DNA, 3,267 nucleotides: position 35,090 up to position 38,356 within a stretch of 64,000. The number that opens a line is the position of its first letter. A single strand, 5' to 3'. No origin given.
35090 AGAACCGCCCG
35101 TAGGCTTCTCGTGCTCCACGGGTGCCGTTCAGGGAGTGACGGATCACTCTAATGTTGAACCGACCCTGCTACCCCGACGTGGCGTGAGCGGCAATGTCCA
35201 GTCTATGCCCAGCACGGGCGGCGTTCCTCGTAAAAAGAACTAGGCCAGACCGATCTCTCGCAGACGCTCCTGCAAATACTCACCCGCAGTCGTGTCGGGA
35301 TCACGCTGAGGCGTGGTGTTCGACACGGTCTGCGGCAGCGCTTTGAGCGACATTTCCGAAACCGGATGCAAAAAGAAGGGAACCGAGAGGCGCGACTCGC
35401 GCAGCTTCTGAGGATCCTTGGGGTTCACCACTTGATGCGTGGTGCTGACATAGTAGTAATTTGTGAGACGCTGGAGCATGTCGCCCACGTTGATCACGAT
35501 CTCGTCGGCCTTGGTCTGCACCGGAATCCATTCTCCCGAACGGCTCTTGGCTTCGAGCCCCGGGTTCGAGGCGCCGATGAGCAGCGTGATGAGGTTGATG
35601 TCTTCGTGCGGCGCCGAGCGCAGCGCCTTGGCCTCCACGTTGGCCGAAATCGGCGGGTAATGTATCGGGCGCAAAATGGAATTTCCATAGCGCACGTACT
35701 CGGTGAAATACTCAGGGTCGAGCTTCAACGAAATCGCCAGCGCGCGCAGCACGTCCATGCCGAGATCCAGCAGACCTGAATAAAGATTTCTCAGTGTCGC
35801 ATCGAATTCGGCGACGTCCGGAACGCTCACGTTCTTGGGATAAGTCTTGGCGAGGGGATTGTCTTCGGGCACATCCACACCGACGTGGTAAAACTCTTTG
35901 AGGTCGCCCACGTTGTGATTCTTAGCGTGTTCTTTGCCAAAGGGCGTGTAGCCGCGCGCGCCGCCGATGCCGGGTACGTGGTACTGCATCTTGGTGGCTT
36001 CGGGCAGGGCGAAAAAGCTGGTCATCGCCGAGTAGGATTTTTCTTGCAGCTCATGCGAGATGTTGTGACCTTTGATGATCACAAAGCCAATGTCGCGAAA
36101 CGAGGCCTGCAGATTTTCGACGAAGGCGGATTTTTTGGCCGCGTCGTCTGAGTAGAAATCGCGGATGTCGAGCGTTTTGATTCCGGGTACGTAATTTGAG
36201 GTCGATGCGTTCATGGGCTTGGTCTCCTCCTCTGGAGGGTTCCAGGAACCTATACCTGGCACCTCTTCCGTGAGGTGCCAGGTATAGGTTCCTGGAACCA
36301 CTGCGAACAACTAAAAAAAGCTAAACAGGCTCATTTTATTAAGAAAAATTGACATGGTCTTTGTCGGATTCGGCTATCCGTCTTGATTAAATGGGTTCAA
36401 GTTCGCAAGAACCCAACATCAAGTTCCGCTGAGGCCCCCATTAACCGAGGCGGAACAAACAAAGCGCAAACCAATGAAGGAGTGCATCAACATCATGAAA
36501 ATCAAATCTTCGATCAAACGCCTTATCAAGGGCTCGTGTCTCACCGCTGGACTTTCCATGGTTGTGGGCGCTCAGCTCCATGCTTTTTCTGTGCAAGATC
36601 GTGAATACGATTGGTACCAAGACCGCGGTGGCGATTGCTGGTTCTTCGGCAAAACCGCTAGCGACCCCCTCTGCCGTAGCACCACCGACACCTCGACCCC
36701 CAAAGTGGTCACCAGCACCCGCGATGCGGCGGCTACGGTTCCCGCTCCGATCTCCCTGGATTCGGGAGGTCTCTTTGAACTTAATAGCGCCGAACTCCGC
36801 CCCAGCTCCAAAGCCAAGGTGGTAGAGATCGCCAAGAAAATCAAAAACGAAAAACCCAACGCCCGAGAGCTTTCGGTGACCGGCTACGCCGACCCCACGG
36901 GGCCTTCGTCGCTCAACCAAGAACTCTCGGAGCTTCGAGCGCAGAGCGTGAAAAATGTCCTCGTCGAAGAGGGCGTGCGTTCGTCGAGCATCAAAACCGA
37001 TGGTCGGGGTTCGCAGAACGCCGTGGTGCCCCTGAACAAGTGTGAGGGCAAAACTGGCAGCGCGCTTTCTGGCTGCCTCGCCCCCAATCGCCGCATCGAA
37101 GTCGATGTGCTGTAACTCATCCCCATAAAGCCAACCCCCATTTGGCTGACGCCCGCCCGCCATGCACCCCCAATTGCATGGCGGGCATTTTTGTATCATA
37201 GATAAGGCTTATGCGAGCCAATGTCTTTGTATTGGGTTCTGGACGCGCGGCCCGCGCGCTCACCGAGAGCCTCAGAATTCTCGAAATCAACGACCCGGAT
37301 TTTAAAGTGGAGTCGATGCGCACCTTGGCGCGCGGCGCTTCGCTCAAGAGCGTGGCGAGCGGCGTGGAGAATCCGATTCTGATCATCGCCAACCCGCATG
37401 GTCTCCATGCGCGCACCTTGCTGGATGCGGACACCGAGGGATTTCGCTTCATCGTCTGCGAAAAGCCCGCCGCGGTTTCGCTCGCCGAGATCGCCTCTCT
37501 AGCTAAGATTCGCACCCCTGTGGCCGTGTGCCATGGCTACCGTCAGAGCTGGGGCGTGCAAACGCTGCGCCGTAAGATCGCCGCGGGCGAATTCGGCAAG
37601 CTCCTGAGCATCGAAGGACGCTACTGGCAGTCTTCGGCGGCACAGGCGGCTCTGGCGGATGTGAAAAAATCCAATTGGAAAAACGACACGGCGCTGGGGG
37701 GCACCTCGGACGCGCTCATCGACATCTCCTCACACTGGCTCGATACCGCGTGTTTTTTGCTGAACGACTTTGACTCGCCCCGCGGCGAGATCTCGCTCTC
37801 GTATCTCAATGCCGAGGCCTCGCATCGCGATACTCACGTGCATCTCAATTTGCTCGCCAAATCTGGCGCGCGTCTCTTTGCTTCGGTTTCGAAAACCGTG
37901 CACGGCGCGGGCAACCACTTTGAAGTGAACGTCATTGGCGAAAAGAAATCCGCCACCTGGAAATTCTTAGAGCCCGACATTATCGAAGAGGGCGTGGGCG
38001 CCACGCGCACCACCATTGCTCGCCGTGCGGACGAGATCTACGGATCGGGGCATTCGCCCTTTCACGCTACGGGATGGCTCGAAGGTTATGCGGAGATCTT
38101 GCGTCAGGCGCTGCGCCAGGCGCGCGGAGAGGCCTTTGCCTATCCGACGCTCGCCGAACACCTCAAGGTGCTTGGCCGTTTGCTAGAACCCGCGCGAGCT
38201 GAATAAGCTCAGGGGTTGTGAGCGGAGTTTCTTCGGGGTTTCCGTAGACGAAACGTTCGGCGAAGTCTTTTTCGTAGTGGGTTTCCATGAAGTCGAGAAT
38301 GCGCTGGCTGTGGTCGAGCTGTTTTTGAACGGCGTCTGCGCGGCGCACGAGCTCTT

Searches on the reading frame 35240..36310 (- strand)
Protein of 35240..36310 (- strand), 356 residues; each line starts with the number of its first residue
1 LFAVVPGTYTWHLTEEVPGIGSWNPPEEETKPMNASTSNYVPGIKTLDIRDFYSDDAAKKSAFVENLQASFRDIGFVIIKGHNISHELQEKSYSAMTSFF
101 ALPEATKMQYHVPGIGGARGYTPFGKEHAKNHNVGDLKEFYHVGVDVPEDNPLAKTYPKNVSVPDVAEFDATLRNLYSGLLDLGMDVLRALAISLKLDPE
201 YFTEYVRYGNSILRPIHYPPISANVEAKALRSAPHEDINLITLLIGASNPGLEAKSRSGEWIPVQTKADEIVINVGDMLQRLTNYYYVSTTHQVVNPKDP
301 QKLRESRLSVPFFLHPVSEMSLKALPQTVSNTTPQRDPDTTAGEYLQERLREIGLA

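Call 43: search_protein_families(library=pfam, proteins=[window:35240-36310:-], max_evalue=0.00001)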
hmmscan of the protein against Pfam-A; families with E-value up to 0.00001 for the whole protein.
window:35240-36310:- (356 aa): 2 families
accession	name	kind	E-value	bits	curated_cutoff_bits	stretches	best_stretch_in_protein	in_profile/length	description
PF14226.12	DIOX_N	-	1.2e-24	87.7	27.3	1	46-159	3-111/117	non-haem dioxygenase in morphine synthesis N-terminal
PF03171.26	2OG-FeII_Oxy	-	1.9e-16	60.7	23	1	212-316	4-101/101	2OG-Fe(II) oxygenase superfamily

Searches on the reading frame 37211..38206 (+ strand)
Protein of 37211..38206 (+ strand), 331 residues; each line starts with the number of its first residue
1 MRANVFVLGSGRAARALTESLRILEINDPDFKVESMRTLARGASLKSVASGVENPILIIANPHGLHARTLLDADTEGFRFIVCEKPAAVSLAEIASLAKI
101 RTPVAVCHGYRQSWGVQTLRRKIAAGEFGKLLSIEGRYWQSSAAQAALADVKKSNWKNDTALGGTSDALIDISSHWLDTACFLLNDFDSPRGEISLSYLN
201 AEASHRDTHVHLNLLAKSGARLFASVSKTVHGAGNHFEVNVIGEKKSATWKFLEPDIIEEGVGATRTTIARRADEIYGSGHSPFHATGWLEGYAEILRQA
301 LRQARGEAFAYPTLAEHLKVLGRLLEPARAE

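Call 43: search_protein_families(library=pfam, proteins=[window:37211-38206:+], max_evalue=0.00001)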
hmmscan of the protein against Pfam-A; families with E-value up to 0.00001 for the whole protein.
window:37211-38206:+ (331 aa): 2 families
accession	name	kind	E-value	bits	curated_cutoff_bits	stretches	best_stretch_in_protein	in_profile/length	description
PF22725.1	GFO_IDH_MocA_C3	-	7.4e-14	52.3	27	1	116-247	1-122/124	GFO/IDH/MocA C-terminal domain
PF02894.22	GFO_IDH_MocA_C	-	3.9e-09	37.1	22.9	1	120-256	1-135/218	Oxidoreductase family, C-terminal alpha/beta domain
